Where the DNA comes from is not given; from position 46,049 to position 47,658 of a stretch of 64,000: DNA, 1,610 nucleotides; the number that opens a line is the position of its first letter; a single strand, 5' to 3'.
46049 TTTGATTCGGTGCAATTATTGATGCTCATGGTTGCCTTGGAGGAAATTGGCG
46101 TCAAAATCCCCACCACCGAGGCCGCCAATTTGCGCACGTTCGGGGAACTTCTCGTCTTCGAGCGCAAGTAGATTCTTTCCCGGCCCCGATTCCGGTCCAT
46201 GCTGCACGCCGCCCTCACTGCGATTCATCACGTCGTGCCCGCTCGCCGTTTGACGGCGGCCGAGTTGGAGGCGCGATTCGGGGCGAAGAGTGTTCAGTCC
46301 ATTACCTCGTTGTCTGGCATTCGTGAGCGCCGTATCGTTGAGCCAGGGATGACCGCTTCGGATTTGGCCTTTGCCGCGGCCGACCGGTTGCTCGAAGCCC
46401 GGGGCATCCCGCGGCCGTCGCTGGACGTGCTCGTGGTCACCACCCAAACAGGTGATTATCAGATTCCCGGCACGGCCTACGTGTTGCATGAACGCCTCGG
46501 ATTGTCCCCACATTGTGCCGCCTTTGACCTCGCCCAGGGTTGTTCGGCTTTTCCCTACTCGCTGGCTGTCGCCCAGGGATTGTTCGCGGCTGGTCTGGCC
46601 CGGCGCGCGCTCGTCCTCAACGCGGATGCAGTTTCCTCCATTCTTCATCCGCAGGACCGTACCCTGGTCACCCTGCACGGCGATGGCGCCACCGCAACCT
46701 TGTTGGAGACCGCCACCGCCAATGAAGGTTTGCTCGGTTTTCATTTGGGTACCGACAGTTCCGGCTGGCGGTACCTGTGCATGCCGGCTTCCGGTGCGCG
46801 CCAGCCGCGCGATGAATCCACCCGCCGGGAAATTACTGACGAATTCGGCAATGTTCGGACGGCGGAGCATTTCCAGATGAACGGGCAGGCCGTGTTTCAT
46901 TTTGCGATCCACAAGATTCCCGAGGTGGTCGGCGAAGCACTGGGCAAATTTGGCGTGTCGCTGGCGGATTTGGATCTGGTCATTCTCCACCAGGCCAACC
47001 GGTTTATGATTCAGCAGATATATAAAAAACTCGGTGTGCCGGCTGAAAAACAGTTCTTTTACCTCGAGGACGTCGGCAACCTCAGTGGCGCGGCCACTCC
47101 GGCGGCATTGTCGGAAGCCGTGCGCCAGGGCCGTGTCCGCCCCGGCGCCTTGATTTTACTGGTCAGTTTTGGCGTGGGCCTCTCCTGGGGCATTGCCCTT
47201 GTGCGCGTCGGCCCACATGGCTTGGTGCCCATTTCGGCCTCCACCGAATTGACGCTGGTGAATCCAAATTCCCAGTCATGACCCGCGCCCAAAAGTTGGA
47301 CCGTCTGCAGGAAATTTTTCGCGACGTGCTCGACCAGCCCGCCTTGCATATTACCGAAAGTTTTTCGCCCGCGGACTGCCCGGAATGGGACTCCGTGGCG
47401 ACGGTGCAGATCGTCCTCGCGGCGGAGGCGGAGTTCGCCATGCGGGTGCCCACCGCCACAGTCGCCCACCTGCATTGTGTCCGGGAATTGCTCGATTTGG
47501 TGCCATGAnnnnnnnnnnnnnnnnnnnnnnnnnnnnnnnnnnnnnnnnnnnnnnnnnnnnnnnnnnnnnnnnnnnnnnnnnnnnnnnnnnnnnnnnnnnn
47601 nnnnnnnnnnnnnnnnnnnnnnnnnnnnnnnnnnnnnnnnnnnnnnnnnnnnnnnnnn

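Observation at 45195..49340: PKS-like acyl cassette (acyltransferase-ACP-FabH-ACP-FkbH) inside a glycan locus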

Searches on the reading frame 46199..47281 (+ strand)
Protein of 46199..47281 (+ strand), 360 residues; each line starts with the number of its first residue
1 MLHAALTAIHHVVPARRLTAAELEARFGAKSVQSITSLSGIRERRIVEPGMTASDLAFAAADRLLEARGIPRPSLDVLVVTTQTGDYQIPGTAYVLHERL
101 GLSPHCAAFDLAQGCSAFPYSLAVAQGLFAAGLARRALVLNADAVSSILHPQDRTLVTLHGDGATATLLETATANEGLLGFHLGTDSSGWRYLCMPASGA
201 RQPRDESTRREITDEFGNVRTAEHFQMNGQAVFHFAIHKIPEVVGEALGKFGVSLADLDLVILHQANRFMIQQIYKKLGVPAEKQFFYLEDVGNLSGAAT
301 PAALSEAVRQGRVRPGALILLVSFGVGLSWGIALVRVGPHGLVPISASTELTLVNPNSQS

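Call 3: search_protein_families(library=pfam, proteins=[window:46199-47281:+], max_evalue=0.01)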
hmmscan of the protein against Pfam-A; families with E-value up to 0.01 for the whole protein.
window:46199-47281:+ (360 aa): 4 families
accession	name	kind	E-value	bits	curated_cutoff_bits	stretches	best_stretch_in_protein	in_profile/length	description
PF08541.16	ACP_syn_III_C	-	1.3e-29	102.7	26.6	1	250-336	3-89/90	3-Oxoacyl-[acyl-carrier-protein (ACP)] synthase III C terminal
PF08545.16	ACP_syn_III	-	1.7e-20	73.1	24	1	109-186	1-79/80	3-Oxoacyl-[acyl-carrier-protein (ACP)] synthase III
PF00195.25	Chal_sti_synt_N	-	5.1e-06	26.5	27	1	54-168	100-220/225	Chalcone and stilbene synthases, N-terminal domain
PF08392.18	FAE1_CUT1_RppA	-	0.0012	18.7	27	1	53-148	83-178/290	FAE1/Type III polyketide synthase-like protein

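Call 4: search_protein_families(library=ncbifam, proteins=[window:46199-47281:+], max_evalue=0.01)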
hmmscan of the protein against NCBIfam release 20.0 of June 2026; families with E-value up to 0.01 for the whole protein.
window:46199-47281:+ (360 aa): 14 families
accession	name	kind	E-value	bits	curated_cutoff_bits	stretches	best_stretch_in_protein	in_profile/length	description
NF006829.0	PRK09352.1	subfamily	8.8e-82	274.6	249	1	3-337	4-321/322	beta-ketoacyl-ACP synthase 3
TIGR00747.1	fabH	subfamily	2.3e-66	224.1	292.1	1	4-336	3-321/322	beta-ketoacyl-ACP synthase III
NF004623.0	PRK05963.1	equivalog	2.3e-50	171.7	437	1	5-337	7-328/328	beta-ketoacyl-ACP synthase III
NF009519.0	PRK12880.1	equivalog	5.9e-48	164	436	1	9-335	13-336/353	beta-ketoacyl-ACP synthase III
NF005541.0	PRK07204.1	equivalog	3.1e-44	151.7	402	1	6-331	7-323/329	beta-ketoacyl-ACP synthase III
NF005308.0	PRK06840.1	equivalog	1.3e-36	126.3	315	1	5-338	6-336/339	3-oxoacyl-ACP synthase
NF006720.0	PRK09258.1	equivalog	5.2e-34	118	285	1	4-329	6-330/338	3-oxoacyl-ACP synthase III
NF005703.0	PRK07515.1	equivalog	3.9e-27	95.1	304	1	42-336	86-371/373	beta-ketoacyl-ACP synthase III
NF003274.0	PRK04262.1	equivalog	2.3e-22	79.5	244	2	12-166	11-161/347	hydroxymethylglutaryl-CoA synthase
TIGR00748.1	HMG_CoA_syn_Arc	equivalog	1.6e-14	53.9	353.35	2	12-164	10-159/345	hydroxymethylglutaryl-CoA synthase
NF042429.2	DHPHCoAsyn_DpgA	equivalog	1.6e-09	37.2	425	1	53-336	70-349/350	3,5-dihydroxyphenylacetyl-CoA synthase DpgA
NF005293.2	PRK06816.1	subfamily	6e-09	35.4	450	2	49-152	58-159/378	StlD/DarB family beta-ketosynthase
TIGR01835.1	HMG-CoA-S_prok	equivalog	3.9e-08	32.5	360.35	1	55-170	51-161/382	hydroxymethylglutaryl-CoA synthase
NF053539.1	resorcinol_DarB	exception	2.6e-06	26.8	550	1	242-322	275-360/377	dialkylresorcinol biosynthesis protein DarB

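Call 25: search_solved_structures(query=window:46199-47281:+, max_evalue=1e-10, show_alignments=2)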
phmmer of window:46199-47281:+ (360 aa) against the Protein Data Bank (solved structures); distinct sequences matched with E-value up to 1e-10: 65 (the best 60 are shown).
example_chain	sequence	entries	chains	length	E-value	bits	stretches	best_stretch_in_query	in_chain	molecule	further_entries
3gwa_A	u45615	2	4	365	1.4e-62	215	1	6-335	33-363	3-oxoacyl-(Acyl-carrier-protein) synthase III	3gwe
4dfe_A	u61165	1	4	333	5.8e-55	190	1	12-336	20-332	3-oxoacyl-[acyl-carrier-protein] synthase 3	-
4efi_A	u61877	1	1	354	3.4e-52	180.9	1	7-343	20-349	3-oxoacyl-(Acyl-carrier protein) synthase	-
6x7r_A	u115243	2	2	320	7.4e-51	176.5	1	13-336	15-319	3-oxoacyl-[acyl-carrier-protein] synthase 3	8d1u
1hn9_A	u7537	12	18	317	7.5e-51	176.5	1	13-336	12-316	BETA-KETOACYL-ACYL CARRIER PROTEIN SYNTHASE III | 3-oxoacyl-[acyl-carrier-protein] synthase III | 3-oxoacyl-[acyl-carrier-protein] synthase 3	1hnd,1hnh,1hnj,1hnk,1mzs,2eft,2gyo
9ka2_A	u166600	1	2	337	9.3e-51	176.1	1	13-336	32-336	Beta-ketoacyl-[acyl-carrier-protein] synthase III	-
3il9_A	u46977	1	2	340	9.7e-51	176.1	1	13-336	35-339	3-oxoacyl-[acyl-carrier-protein] synthase 3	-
1ebl_A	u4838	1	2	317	2.3e-50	174.8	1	13-336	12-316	BETA-KETOACYL-ACP SYNTHASE III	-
4ryb_A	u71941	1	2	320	1.3e-49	172.4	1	3-335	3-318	3-oxoacyl-[acyl-carrier-protein] synthase 3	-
9ka5_A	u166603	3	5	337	4.3e-49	170.7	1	13-336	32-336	Beta-ketoacyl-[acyl-carrier-protein] synthase III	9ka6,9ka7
1ub7_A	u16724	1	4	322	9.5e-49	169.5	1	6-336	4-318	3-oxoacyl-[acyl-carrier protein] synthase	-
4nhd_A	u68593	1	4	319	8.2e-48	166.5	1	12-336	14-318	3-oxoacyl-[acyl-carrier-protein] synthase 3 protein 1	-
4ylt_A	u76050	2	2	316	2.1e-47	165.1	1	14-336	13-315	3-oxoacyl-[acyl-carrier-protein] synthase 3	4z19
8vd9_A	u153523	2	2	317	2.2e-45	158.5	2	4-195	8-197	Beta-ketoacyl-[acyl-carrier-protein] synthase III 1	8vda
3il3_A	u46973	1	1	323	1.4e-43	152.5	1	12-336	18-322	3-oxoacyl-[acyl-carrier-protein] synthase 3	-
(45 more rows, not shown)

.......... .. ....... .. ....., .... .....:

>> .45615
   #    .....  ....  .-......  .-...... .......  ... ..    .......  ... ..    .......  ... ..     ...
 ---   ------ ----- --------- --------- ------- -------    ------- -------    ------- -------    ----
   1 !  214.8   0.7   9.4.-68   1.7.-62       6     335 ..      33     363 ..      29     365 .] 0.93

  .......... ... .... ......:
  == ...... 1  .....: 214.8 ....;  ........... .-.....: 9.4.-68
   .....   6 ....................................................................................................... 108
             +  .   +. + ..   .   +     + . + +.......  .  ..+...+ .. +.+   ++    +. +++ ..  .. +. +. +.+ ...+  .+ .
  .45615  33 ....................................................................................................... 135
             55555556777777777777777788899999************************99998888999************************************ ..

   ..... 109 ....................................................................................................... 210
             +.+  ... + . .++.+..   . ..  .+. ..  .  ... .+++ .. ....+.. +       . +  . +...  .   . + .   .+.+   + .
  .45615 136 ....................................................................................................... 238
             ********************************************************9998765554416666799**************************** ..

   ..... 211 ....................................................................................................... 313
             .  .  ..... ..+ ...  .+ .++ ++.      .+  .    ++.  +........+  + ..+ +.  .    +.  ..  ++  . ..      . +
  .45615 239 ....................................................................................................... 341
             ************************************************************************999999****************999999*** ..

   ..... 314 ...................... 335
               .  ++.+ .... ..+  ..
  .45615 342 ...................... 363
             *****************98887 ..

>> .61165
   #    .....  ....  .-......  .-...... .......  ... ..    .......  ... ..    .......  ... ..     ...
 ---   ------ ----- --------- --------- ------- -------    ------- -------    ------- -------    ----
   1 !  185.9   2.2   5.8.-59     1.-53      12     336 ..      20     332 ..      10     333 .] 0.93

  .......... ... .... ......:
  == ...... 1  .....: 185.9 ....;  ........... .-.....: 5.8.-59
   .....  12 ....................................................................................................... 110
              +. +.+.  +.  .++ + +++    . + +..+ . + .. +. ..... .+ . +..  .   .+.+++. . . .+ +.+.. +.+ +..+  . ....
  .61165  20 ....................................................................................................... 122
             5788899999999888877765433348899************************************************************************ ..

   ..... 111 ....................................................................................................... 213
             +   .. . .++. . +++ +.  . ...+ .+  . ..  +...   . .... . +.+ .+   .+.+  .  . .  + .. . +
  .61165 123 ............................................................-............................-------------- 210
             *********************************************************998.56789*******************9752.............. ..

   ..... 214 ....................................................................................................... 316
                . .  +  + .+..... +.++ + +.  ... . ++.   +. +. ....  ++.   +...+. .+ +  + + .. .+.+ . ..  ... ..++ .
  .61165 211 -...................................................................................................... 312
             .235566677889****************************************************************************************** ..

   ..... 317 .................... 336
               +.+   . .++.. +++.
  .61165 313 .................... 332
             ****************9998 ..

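Call 50: search_solved_structures(query=window:46199-47281:+, max_evalue=1e-50, show_alignments=5)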
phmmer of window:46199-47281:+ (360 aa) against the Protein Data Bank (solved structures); distinct sequences matched with E-value up to 1e-50: 7.
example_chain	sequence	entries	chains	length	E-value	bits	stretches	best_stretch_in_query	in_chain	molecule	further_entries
3gwa_A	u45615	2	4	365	1.4e-62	215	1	6-335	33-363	3-oxoacyl-(Acyl-carrier-protein) synthase III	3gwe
4dfe_A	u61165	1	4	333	5.8e-55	190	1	12-336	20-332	3-oxoacyl-[acyl-carrier-protein] synthase 3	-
4efi_A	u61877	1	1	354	3.4e-52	180.9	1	7-343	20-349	3-oxoacyl-(Acyl-carrier protein) synthase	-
6x7r_A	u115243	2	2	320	7.4e-51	176.5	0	13-336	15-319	3-oxoacyl-[acyl-carrier-protein] synthase 3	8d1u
1hn9_A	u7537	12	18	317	7.5e-51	176.5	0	13-336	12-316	BETA-KETOACYL-ACYL CARRIER PROTEIN SYNTHASE III | 3-oxoacyl-[acyl-carrier-protein] synthase III | 3-oxoacyl-[acyl-carrier-protein] synthase 3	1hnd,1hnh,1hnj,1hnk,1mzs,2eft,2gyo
9ka2_A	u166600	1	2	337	9.3e-51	176.1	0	13-336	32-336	Beta-ketoacyl-[acyl-carrier-protein] synthase III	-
3il9_A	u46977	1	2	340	9.7e-51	176.1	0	13-336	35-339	3-oxoacyl-[acyl-carrier-protein] synthase 3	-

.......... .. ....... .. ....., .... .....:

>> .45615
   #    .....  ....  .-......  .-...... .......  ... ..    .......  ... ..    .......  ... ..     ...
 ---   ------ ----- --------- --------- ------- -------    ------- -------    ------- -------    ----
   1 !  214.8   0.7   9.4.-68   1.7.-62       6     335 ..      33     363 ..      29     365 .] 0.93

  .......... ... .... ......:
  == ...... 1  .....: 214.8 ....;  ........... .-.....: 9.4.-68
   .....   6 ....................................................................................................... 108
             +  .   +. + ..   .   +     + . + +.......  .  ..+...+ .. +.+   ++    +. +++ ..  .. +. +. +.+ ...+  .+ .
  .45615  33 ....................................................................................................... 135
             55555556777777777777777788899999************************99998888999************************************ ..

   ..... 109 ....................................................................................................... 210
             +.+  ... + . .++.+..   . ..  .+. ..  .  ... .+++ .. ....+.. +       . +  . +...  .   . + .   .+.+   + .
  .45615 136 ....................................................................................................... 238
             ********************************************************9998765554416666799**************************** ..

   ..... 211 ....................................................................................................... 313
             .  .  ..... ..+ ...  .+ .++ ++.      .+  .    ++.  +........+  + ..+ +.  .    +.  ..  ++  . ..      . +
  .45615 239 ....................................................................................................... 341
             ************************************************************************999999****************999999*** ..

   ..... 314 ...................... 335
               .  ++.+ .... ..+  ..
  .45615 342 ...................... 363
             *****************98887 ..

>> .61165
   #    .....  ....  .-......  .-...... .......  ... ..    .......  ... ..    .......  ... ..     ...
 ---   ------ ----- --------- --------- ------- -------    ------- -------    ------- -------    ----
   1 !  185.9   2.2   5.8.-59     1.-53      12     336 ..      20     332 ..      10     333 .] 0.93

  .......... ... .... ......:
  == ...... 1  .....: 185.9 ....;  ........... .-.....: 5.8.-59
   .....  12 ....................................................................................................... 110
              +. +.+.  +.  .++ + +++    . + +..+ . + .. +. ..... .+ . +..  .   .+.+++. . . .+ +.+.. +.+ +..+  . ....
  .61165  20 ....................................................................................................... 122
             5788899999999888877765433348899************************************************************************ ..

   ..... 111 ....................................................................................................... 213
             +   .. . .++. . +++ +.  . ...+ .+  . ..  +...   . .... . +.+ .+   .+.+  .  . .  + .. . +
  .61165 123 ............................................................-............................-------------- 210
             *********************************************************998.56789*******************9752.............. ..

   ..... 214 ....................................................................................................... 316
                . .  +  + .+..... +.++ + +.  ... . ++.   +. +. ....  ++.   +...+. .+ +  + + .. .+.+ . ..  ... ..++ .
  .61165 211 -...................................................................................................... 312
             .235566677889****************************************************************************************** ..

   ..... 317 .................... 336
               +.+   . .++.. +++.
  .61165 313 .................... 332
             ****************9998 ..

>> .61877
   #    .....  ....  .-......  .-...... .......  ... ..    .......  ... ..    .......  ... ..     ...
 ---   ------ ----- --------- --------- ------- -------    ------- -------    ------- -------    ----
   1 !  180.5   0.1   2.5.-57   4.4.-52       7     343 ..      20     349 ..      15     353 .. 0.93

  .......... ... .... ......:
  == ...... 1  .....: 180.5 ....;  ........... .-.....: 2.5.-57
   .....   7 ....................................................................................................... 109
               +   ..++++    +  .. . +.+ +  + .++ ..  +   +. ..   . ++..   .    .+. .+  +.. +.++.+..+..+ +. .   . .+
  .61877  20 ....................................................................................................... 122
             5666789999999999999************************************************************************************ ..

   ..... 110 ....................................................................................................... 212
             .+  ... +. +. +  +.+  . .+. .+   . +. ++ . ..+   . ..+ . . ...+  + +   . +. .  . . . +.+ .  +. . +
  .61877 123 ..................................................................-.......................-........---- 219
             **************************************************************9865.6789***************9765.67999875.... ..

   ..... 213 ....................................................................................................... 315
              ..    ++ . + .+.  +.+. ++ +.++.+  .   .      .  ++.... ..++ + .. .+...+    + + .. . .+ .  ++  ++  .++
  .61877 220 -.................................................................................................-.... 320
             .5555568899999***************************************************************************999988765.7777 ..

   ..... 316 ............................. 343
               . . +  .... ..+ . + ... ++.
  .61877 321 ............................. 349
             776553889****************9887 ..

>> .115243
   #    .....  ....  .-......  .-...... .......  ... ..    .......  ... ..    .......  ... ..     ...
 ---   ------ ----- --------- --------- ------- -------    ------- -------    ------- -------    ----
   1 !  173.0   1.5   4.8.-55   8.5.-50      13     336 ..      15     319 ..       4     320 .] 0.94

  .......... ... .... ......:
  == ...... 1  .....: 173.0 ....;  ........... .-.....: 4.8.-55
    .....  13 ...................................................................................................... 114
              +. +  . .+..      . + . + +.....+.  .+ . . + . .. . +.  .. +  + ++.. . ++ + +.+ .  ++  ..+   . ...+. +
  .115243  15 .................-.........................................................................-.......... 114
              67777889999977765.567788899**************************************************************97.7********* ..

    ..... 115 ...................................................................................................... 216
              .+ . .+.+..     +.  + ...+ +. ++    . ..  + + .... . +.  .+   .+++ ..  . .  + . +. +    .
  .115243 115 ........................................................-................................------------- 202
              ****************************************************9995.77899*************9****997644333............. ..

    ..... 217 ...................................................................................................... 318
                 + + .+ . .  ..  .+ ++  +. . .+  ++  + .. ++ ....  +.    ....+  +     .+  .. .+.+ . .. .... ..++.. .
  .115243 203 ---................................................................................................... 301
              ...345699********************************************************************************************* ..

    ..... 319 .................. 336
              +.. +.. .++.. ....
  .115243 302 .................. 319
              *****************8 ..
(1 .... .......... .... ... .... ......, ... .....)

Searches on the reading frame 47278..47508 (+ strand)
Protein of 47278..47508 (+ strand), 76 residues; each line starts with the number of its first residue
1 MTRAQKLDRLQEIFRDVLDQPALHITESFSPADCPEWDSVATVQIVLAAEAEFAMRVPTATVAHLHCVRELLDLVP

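Call 3: search_protein_families(library=pfam, proteins=[window:47278-47508:+], max_evalue=0.01)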
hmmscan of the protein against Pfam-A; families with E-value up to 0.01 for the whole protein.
window:47278-47508:+ (76 aa): 1 family
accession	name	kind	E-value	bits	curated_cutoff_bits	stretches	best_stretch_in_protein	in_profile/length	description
PF00550.31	PP-binding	-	0.00018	22.1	20.8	1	8-75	1-67/67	Phosphopantetheine attachment site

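Call 4: search_protein_families(library=ncbifam, proteins=[window:47278-47508:+], max_evalue=0.01)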
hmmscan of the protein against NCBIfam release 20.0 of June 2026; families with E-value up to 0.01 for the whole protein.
window:47278-47508:+ (76 aa): 8 families
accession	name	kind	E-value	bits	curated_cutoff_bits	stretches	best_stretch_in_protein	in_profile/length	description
NF009104.0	PRK12449.1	equivalog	4.1e-09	36.2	70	1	1-74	1-74/80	acyl carrier protein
NF002147.0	PRK00982.1-1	equivalog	1.6e-05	24.6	84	1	3-73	5-75/83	acyl carrier protein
NF002148.0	PRK00982.1-2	subfamily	6.5e-05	22.7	71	1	4-74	3-73/79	acyl carrier protein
NF002151.0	PRK00982.1-5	equivalog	0.00023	21.2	92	1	7-70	5-68/78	acyl carrier protein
NF002150.0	PRK00982.1-4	subfamily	0.0011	19.1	66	1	1-75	1-75/80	acyl carrier protein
TIGR00517.1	acyl_carrier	equivalog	0.0017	18.2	70.45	1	7-75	5-73/77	acyl carrier protein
NF002149.0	PRK00982.1-3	equivalog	0.0023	17.8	106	1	9-75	7-73/78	acyl carrier protein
NF040636.1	AcpM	exception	0.0064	16.5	146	1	5-73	5-73/93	meromycolate extension acyl carrier protein AcpM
